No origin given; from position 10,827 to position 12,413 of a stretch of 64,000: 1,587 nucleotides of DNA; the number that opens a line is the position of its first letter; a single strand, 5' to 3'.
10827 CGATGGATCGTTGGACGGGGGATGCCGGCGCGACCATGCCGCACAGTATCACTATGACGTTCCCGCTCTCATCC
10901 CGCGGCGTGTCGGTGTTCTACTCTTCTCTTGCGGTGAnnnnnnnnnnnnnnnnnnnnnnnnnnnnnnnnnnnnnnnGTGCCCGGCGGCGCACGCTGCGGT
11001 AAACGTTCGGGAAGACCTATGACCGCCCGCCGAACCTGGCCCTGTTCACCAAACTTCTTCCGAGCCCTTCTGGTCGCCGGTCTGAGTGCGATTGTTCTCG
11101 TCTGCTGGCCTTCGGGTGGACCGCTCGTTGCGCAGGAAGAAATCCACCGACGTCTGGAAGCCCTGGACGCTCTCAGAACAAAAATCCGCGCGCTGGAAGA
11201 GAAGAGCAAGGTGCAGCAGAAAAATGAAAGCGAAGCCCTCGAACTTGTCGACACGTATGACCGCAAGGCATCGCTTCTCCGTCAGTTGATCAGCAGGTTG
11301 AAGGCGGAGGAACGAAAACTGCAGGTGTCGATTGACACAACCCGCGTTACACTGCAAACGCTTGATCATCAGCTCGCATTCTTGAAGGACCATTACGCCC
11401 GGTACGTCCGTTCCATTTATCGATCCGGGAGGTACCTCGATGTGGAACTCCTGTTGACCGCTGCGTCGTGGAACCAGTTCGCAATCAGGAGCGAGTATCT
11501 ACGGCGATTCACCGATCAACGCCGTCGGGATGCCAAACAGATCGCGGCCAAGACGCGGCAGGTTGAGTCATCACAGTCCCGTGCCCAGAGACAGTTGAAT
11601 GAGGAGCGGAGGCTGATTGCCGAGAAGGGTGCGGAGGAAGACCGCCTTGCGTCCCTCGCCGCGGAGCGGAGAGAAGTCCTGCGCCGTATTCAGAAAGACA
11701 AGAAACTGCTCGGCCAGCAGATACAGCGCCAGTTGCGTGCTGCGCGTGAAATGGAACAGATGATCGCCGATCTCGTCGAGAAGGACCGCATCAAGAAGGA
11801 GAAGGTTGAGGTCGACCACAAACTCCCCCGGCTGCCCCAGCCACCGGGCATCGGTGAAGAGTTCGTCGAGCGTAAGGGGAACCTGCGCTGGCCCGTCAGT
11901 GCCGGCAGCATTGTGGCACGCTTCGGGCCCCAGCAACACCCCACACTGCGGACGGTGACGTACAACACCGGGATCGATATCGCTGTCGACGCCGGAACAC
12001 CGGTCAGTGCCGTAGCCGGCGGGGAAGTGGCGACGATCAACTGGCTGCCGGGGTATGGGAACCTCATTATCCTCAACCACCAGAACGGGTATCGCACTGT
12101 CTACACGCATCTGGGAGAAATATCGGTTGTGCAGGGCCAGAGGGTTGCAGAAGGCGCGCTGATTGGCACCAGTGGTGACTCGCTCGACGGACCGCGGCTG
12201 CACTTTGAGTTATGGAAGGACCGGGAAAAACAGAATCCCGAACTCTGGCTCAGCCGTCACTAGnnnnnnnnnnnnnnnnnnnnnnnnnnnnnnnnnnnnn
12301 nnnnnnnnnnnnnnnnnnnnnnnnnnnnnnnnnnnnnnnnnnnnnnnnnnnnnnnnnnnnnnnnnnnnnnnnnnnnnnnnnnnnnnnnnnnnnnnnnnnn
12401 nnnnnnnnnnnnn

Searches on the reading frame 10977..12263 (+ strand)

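Call 24: search_protein_families(library=ncbifam, proteins=[window:10977-12263:+])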
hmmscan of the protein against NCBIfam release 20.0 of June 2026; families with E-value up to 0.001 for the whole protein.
window:10977-12263:+ (428 aa): 16 families
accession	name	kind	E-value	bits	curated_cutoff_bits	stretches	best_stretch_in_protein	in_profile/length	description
NF050804.1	CellDivDipMCaul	equivalog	2.1e-20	73.1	900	1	297-412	501-613/634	cell division endopeptidase DipM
NF053825.1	PdgNdpepShyA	equivalog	1.1e-17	63.8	700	1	312-414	277-382/425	peptidoglycan DD-endopeptidase ShyA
NF008652.0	PRK11649.1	equivalog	1.4e-17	63.6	341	1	300-421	281-406/439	murein DD-endopeptidase MepM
NF041208.1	celldiv_DipM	equivalog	7.4e-17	61.7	740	1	302-425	297-417/419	cell division endopeptidase DipM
NF040883.1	amid_act_ActS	equivalog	1.6e-16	60.3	375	1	303-412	117-220/242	amidase activator ActS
NF008644.1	PRK11637.1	equivalog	1.8e-16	60.1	270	1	300-427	261-385/385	murein hydrolase activator EnvC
NF052336.1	PdgHdaseHSB100310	equivalog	5.6e-16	58.8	500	1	301-419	33-148/316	peptidoglycan hydrolase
NF053738.1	S2SprSpoIIQBc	equivalog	4.1e-14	52.8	250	1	328-426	120-224/232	stage II sporulation protein SpoIIQ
NF053824.1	PdgNdpepShyC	equivalog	5.8e-14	51.8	700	1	299-421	264-389/429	peptidoglycan DD-endopeptidase ShyC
NF052530.1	Heli_ShapePgp3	exception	1.3e-13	50.8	300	1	325-415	162-254/270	peptidoglycan metallopeptidase Pgp3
NF047755.1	LIC_10271_M23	exception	3.3e-13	49.9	180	1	329-421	116-205/207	LIC_10271 family cell wall hydrolase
NF008123.1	PRK10871.1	equivalog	3.3e-13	49.8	311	1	303-421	246-358/365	murein hydrolase activator NlpD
NF047657.1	CellWlHdaseLepto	equivalog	3.4e-09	36.5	400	1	319-421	117-216/221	hypothetical protein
NF052529.1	PG_M23_Pgp6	exception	3.2e-08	32.7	600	1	302-425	303-432/452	peptidoglycan metallopeptidase Pgp6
NF045487.1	ASRP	equivalog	2.1e-05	23.4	300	1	41-142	301-401/593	archaea-specific SMC-related protein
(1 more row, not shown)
